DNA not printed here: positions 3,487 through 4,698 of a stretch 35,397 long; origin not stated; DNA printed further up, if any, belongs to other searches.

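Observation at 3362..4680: Self-contained cassette with a zeta-toxin-like P-loop kinase and two tiny overlapping partner ORFs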

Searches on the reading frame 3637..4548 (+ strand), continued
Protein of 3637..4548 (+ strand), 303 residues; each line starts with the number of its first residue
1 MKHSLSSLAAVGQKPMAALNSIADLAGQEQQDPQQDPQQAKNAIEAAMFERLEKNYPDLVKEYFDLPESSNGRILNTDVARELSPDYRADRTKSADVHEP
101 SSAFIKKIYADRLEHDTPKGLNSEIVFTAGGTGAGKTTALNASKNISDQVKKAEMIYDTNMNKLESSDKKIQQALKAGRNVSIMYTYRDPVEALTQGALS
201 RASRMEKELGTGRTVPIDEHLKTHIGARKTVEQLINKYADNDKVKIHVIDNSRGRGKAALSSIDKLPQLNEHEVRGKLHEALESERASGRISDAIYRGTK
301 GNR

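Call 16: list_cluster_members(proteins=[P0099, P0064, P0071, P0028, P0098, P0076, P0001])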
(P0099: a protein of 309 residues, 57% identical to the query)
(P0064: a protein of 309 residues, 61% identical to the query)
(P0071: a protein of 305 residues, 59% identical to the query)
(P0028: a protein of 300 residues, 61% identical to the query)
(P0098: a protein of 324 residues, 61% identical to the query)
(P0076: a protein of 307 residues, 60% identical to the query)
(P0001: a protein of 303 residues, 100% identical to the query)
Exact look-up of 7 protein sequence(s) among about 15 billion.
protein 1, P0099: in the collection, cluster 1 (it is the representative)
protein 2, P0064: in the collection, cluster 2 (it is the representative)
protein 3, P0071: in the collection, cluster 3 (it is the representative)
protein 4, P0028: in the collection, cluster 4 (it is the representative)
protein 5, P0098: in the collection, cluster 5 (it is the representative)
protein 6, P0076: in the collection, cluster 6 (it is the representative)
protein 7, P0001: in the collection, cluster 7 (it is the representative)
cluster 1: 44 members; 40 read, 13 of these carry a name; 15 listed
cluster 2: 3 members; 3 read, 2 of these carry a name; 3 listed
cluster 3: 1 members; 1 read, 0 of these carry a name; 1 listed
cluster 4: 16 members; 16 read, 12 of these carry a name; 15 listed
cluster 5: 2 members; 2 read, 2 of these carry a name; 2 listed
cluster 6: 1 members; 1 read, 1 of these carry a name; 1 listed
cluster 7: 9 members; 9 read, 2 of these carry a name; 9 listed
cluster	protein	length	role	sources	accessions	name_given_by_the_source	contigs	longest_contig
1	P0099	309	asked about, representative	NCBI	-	-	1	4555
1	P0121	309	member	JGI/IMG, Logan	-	hypothetical protein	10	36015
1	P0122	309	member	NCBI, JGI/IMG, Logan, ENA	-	hypothetical protein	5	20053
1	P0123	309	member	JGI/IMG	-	hypothetical protein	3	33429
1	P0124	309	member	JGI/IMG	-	hypothetical protein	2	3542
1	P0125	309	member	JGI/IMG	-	hypothetical protein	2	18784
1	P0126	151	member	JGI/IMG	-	hypothetical protein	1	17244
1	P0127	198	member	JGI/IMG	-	hypothetical protein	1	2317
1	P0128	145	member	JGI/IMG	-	hypothetical protein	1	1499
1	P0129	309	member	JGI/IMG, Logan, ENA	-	hypothetical protein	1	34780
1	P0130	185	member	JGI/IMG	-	hypothetical protein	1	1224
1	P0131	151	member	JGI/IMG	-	hypothetical protein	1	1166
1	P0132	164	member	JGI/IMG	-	hypothetical protein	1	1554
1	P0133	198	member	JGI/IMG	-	hypothetical protein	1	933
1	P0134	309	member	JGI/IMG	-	-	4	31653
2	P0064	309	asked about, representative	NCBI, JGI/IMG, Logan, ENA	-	hypothetical protein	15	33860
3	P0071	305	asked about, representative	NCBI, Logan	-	-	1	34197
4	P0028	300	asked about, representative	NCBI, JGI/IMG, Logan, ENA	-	hypothetical protein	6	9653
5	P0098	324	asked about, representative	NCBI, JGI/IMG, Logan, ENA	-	hypothetical protein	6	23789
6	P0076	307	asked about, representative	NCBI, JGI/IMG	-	hypothetical protein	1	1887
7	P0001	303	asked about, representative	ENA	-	-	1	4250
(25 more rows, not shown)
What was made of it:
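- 3637..4548 (+): Zeta-family P-loop kinase of the permuted ng_zeta1 type, 303 aa. Residues 1-39 are predicted disordered, with a short conserved N-terminal motif. GenBank names the protein 'Zeta toxin domain containing protein' (call 16).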

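Call 27: search_protein_representatives(protein=window:3637-4548:+)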
Query: 303 residues. Proteins with E-value up to 0.001 (for the whole library): 2262; up to 1e-10: 1693; up to 1e-30: 649. The best 150 are listed.
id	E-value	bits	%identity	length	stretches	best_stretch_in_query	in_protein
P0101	2.8e-101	355.4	58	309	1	4-302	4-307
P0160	3.0e-92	325.8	54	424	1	12-302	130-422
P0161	1.5e-91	323.5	59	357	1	40-298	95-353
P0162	2.4e-91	322.8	59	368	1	26-300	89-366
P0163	2.3e-86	306.5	57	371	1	41-302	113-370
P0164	7.8e-84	298.2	54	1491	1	27-300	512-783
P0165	1.3e-83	297.5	56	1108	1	48-302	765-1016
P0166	2.6e-82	293.2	53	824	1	32-302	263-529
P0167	4.7e-82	292.3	64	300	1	25-238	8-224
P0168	1.0e-81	291.3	52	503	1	33-301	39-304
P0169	2.9e-81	289.8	57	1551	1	43-300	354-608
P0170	1.5e-80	287.4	53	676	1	35-302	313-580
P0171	4.4e-80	285.9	55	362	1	47-299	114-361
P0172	6.9e-80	285.2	57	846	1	46-301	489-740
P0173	8.9e-80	284.9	53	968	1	32-301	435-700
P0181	1.0e-77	278.1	57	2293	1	48-302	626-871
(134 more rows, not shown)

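Call 28: search_protein_families(library=pfam, proteins=[P0160, P0166, P0172, P0165, P0164, P0169, P0181], max_evalue=0.001)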
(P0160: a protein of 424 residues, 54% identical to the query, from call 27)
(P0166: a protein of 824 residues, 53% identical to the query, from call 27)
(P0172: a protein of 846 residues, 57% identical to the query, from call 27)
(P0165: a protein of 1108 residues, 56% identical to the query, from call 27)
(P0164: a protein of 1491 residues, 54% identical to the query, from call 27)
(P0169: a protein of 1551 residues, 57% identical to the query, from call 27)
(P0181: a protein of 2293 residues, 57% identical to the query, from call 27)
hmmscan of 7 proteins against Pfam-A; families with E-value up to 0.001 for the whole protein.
P0160 (424 aa): 1 family
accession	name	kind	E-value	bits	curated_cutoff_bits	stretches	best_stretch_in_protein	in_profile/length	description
PF06414.18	Zeta_toxin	-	2.2e-13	50.5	22.3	1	271-361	94-178/199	Zeta toxin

P0166 (824 aa): 1 family
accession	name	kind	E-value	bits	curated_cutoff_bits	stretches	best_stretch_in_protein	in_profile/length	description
PF06414.18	Zeta_toxin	-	1.9e-12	47.5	22.3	1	380-473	96-184/199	Zeta toxin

P0172 (846 aa): 2 families
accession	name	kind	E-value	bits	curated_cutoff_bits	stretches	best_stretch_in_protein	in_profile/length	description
PF06414.18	Zeta_toxin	-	4.3e-13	49.6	22.3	1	593-677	97-177/199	Zeta toxin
PF01464.25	SLT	-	0.00015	21.8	21.3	1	332-392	22-71/117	Transglycosylase SLT domain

P0165 (1108 aa): 2 families
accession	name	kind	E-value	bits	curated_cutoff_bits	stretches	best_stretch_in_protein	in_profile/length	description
PF18763.7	ddrB-ParB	-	8.4e-26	90.9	27.6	1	385-502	6-119/121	ddrB-like ParB superfamily domain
PF06414.18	Zeta_toxin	-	6e-10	39.3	22.3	1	864-958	93-182/199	Zeta toxin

P0164 (1491 aa): 2 families
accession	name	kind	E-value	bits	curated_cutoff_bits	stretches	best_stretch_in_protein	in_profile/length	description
PF18823.6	InPase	-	4.6e-52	175.9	26.8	1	878-1013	1-135/135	Inorganic Pyrophosphatase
PF06414.18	Zeta_toxin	-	9.7e-09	35.4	22.3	1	638-730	98-185/199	Zeta toxin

P0169 (1551 aa): 1 family
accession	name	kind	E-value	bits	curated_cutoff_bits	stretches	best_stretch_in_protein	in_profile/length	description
PF06414.18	Zeta_toxin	-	1.7e-09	37.9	22.3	1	461-554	97-185/199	Zeta toxin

P0181 (2293 aa): 3 families
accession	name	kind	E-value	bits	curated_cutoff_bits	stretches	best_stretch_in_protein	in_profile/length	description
PF18760.7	ART-PolyVal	-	2.5e-09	38.4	31.2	1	909-970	1-61/140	ADP-Ribosyltransferase in polyvalent proteins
PF06414.18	Zeta_toxin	-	9.1e-09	35.5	22.3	1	729-810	97-178/199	Zeta toxin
PF18834.6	LPD22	-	7.7e-05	23.3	28.6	1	46-134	5-91/97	Large polyvalent protein associated domain 22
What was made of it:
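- These carry ART-PolyVal, LPD22, ddrB-ParB, InPase or SLT domains (calls 27, 28). Much closer relatives (50-59% identity against about 20%) are effector domains of polyvalent proteins (calls 27, 28).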

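Call 29: predict_structure(alignment_id=A1)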
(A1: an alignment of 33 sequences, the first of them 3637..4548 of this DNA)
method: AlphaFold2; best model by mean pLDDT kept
length: 303 residues; sequences in the alignment: 33
mean_pLDDT: 87.0   pTM: 0.81
mean pLDDT of the five models: 87.0, 85.8, 85.5, 84.7, 84.5
residues with pLDDT >= 90: 224; 70-90: 36; 50-70: 3; < 50: 40
segments of 3 or more residues with pLDDT < 50: 1-39
pLDDT, mean of each block of 10 residues (from residue 1): 40 40 43 46 90 96 96 95 93 90 97 96 97 91 86 94 96 98 97 95 91 91 96 98 97 86 95 97 97 93 64
secondary structure, 60 per line:
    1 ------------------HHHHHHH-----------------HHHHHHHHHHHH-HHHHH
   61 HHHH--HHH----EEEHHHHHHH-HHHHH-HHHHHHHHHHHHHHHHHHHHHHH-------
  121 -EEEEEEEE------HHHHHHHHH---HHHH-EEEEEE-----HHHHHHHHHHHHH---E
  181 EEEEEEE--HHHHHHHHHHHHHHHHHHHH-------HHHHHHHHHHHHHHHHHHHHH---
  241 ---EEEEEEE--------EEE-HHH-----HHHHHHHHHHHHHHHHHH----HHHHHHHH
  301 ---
elements in order: H19-25 H43-54 H56-64 E74-76 H77-83 H85-89 H91-113 E122-129 H136-144 H148-151 E153-158 H164-176 E180-187 H190-209 H217-237 E244-250 E259-261 H271-288 H293-300
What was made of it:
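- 3637..4548 (+): The AlphaFold2 model has pLDDT 87 and pTM 0.81 (call 29).
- On Zeta toxin family (Pfam PF06414): AlphaFold2 model, pLDDT 87 (call 29).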

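Call 33: fold_search(model_id=the predicted structure, library=pdb)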
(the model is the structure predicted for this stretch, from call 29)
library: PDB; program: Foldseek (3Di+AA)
matches with E <= 10: 1339; with E <= 0.001: 14
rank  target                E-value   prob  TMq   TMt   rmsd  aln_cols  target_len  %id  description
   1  6eph_B                9.9e-15  1.00  0.72  0.57   3.3       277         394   20  Structure of the epsilon_1 / zeta_1 antitoxin toxin system from Neisseria gonorrhoeae in complex with UNAM. (released 2018-05-02)
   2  6epg_H                1.2e-14  1.00  0.70  0.55   3.6       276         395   21  Structure of the epsilon_1 / zeta_1 antitoxin / toxin system from Neisseria gonorrhoeae. (released 2018-05-02)
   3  6epg_D                5.1e-14  1.00  0.71  0.56   3.4       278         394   19  Structure of the epsilon_1 / zeta_1 antitoxin / toxin system from Neisseria gonorrhoeae. (released 2018-05-02)
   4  6epg_B                8.9e-14  1.00  0.70  0.56   3.6       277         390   20  Structure of the epsilon_1 / zeta_1 antitoxin / toxin system from Neisseria gonorrhoeae. (released 2018-05-02)
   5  6epg_F                2.6e-13  1.00  0.71  0.56   3.5       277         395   19  Structure of the epsilon_1 / zeta_1 antitoxin / toxin system from Neisseria gonorrhoeae. (released 2018-05-02)
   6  6epi_F                3.1e-13  1.00  0.72  0.56   3.3       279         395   20  Structure of the epsilon_1 / zeta_1 antitoxin / toxin system from Neisseria gonorrhoeae in complex with UNAM-4P. (released 2018-05-02)
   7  3q8x_D                3.8e-05  1.00  0.40  0.44   8.9       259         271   10  Structure of a toxin-antitoxin system bound to its substrate (released 2011-03-09)
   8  1gvn_D                4.3e-05  1.00  0.40  0.44   9.9       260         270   10  Crystal Structure of the Plasmid Maintenance System epsilon/zeta: Meachnism of toxin inactivation and toxin function (released 2003-01-29)
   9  1gvn_B                5.4e-05  1.00  0.40  0.44   9.4       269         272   10  Crystal Structure of the Plasmid Maintenance System epsilon/zeta: Meachnism of toxin inactivation and toxin function (released 2003-01-29)
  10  3q8x_B                9.0e-05  1.00  0.40  0.44   9.7       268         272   10  Structure of a toxin-antitoxin system bound to its substrate (released 2011-03-09)
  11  2p5t_B                3.3e-04  1.00  0.34  0.41   9.4       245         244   12  Molecular and structural characterization of the PezAT chromosomal toxin-antitoxin system of the human pathogen Strept (released 2007-05-15)
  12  2p5t_H                6.5e-04  1.00  0.34  0.42   8.4       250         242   13  Molecular and structural characterization of the PezAT chromosomal toxin-antitoxin system of the human pathogen Strept (released 2007-05-15)
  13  4z8q_A                6.9e-04  1.00  0.37  0.34  10.0       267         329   13  CRYSTAL STRUCTURE OF AvrRxo1-ORF1:AvrRxo1-ORF2 COMPLEX, SELENOMETHIONINE SUBSTITUTED. (released 2015-09-23)
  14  4z8t_A                9.1e-04  1.00  0.37  0.34  11.7       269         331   15  CRYSTAL STRUCTURE OF AvrRxo1-ORF1:AvrRxo1-ORF2 WITH SULPHATE IONS (released 2015-09-23)
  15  3v3t                  1.5e-03  0.69  0.18  0.18  18.0       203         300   10  Crystal structure of Clostridium botulinum phage c-st TubZ (released 2012-05-16)
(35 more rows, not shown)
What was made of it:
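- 3637..4548 (+): Foldseek ranks 6eph_B first (1e-14, TM 0.72), then zeta, PezT and AvrRxo1 (call 33).
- On Zeta toxin family (Pfam PF06414): Foldseek hits with E <= 0.001 are all zeta-family structures: ng_zeta1, zeta, PezT and AvrRxo1 (call 33).
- Closest known: AvrRxo1-ORF1:ORF2 of Xanthomonas. Same: The fold match is significant (call 33).
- The AvrRxo1 NAD kinase is in the same fold family (call 33). The structural match to AvrRxo1 is far weaker than to ng_zeta1 (E 7e-4, TM 0.37 against 1e-14, TM 0.72; call 33).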

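Call 45: find_related_loci(query=A1, collection=viral_contigs, flank=5000)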
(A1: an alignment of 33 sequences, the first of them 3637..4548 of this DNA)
Query A1 (303 aa) in viral_contigs; peptide patterns used: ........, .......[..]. (x = any residue, [..] = any of these).
383 stretches matched a pattern; 319 encode a relative of the query (tblastn E <= 1e-3); the best 80 are kept; 80 distinct loci.
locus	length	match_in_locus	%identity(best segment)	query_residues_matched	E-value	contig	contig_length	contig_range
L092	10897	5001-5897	63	5-299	6e-120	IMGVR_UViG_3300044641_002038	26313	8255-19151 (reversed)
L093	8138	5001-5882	60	1-301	3e-118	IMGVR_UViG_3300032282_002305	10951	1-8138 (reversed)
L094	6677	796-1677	60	1-301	8e-118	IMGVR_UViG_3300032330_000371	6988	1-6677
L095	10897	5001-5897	62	5-299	5e-118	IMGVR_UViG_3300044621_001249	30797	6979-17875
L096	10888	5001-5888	62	1-302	2e-117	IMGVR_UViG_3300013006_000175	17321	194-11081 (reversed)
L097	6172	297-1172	60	1-301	4e-116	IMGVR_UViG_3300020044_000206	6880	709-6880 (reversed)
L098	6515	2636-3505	60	1-301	3e-116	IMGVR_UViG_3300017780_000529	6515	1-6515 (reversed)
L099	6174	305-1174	60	1-301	3e-116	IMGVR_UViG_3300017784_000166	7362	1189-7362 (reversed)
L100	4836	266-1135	60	1-301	8e-117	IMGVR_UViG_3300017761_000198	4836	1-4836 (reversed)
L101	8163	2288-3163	63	1-298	4e-116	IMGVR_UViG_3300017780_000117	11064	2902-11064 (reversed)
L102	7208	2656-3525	60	1-301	4e-116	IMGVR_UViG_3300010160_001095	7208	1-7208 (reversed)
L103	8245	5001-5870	59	1-301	2e-116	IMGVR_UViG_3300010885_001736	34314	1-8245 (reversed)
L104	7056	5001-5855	62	21-301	1e-115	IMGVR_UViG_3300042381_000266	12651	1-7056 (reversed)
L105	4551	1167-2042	59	1-301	2e-116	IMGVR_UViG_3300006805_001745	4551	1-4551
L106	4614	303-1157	62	21-301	9e-116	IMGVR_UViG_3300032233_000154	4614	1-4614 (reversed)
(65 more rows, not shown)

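Call 58: find_related_loci(query=A1, collection=genome_contigs, flank=6000)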
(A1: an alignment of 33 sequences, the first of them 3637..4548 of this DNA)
Query A1 (303 aa) in genome_contigs; peptide patterns used: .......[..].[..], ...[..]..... (x = any residue, [..] = any of these).
40 stretches matched a pattern; 22 encode a relative of the query (tblastn E <= 1e-3); 22 distinct loci.
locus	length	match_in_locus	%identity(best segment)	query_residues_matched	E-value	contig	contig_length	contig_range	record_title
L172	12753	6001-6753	56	47-301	5e-89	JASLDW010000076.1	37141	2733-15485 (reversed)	MAG: Lysobacter sp. isolate SHSU.bins.173 k141_890402, whole genome shotgun sequence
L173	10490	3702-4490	54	32-298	8e-89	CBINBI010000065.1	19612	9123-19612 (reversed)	MAG TPA_asm: uncultured Rhodanobacteraceae bacterium isolate SRR16817064_metabat2_7 genome assembly, contig: ERZ27394172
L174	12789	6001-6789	50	39-303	3e-85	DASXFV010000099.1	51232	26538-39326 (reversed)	MAG TPA_asm: Steroidobacteraceae bacterium isolate SMAG_U5147 k141_3272846, whole genome shotgun sequence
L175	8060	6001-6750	51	45-298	5e-85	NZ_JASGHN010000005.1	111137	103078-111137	MAG: Arenimonas sp. isolate 5N180 JMF-2111-06-0005.ont.bin.180_4, whole genome shotgun sequence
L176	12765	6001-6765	53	44-301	3e-83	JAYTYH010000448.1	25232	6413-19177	MAG: Rhizobacter sp. isolate GFS_6100 GFS_6100_447, whole genome shotgun sequence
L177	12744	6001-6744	49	47-298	2e-80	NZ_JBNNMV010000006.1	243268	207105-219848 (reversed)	Luteibacter sp. NPDC031894 NPDC031894_24_E10.ctg-0006, whole genome shotgun sequence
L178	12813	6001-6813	50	34-298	1e-80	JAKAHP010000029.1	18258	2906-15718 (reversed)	MAG: Proteobacteria bacterium isolate WY3.bin117 NODE_5084_length_18258_cov_2.108268, whole genome shotgun sequence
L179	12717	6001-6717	53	62-298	4e-80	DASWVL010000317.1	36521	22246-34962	MAG TPA_asm: Zeimonas sp. isolate SMAG_U3629 k141_211524, whole genome shotgun sequence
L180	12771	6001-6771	48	42-302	4e-77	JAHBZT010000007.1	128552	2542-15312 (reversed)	MAG: Rubrivivax sp. isolate ACE_PRO12 PRO12_7, whole genome shotgun sequence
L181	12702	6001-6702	53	60-300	1e-73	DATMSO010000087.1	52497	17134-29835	MAG TPA_asm: Methylovorus sp. isolate SMAG_U12988 k141_159458, whole genome shotgun sequence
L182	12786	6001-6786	46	31-301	6e-72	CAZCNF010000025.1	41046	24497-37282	MAG TPA_asm: uncultured Porphyrobacter sp. isolate binchicken_co311_111 genome assembly, contig: NODE_1618_length_41046_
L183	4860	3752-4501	52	44-303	6e-72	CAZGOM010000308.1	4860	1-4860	MAG TPA_asm: uncultured Phycisphaeraceae bacterium isolate SRP193066_co1_210 genome assembly, contig: NODE_15876_length_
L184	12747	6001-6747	50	34-285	1e-68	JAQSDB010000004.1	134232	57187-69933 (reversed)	MAG: bacterium isolate U-2019 MAG004 NODE_30_length_134232_cov_143.750531, whole genome shotgun sequence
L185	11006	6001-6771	44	43-302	5e-67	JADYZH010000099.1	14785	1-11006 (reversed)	MAG: Sulfuritalea sp. isolate SJ561 c_000000313633, whole genome shotgun sequence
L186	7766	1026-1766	44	43-301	1e-59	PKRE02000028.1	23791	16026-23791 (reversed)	MAG: Gammaproteobacteria bacterium isolate ZC4RG14 NODE_1651_length_23791_cov_46.695484, whole genome shotgun sequence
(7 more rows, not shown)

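Call 75: search_protein_families(library=pfam, proteins=[L001:4117-6750:+, L172:4531-7071:+, L181:4588-7155:+, L175:4471-7083:+, L177:4909-7155:+], max_evalue=0.01)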
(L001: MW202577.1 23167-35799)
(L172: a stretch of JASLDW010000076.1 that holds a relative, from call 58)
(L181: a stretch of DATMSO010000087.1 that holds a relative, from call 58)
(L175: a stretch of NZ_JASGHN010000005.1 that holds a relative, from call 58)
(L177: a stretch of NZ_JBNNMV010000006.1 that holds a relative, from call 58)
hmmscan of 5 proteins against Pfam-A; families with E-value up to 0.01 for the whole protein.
L001:4117-6750:+ (878 aa): 1 family
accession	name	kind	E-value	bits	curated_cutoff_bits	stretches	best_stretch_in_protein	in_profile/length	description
PF06414.18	Zeta_toxin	-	1.5e-07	31.5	22.3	1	735-816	98-177/199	Zeta toxin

L172:4531-7071:+ (847 aa): 2 families
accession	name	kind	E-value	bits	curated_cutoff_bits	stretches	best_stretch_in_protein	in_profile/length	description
PF06414.18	Zeta_toxin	-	4.3e-13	49.6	22.3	1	594-678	97-177/199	Zeta toxin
PF01464.25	SLT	-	0.00015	21.8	21.3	1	333-393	22-71/117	Transglycosylase SLT domain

L181:4588-7155:+ (856 aa): 1 family
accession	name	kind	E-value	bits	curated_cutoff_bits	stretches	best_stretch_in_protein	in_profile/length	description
PF06414.18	Zeta_toxin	-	5.1e-12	46.1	22.3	1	563-653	95-186/199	Zeta toxin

L175:4471-7083:+ (871 aa): 1 family
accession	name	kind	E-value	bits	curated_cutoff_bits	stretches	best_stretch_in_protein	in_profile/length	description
PF06414.18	Zeta_toxin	-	2.3e-13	50.5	22.3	1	617-710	97-185/199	Zeta toxin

L177:4909-7155:+ (749 aa): 1 family
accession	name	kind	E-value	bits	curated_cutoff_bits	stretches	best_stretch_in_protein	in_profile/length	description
PF06414.18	Zeta_toxin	-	1.2e-13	51.4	22.3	1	463-560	92-184/199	Zeta toxin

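Call 90: search_dna_similar(query=window:3637-4548:+, collection=plasmids, mode=protein, max_rows=25)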
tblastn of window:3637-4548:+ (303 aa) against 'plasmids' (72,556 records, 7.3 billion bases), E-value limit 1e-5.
Records with a match: 2; places in all: 2; records where one place covers at least 80% of the query: 0.
Best place of each record, by identity: <60% 2.
By first word of the organism name: Methylomonas 1; Pseudomonas 1.
By predicted mobility (MOB-suite, as given by PLSDB): non-mobilizable 2.
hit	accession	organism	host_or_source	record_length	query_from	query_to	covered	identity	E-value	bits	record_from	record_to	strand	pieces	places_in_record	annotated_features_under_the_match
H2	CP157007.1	Methylomonas sp. AM2-LC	-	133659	60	301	80%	24.4%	2e-7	60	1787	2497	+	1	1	record has no annotation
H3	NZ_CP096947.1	Pseudomonas aeruginosa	Homo sapiens,broncholveolr lvge fluid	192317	151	248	32%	28.6%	3e-6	56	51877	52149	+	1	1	zeta toxin family protein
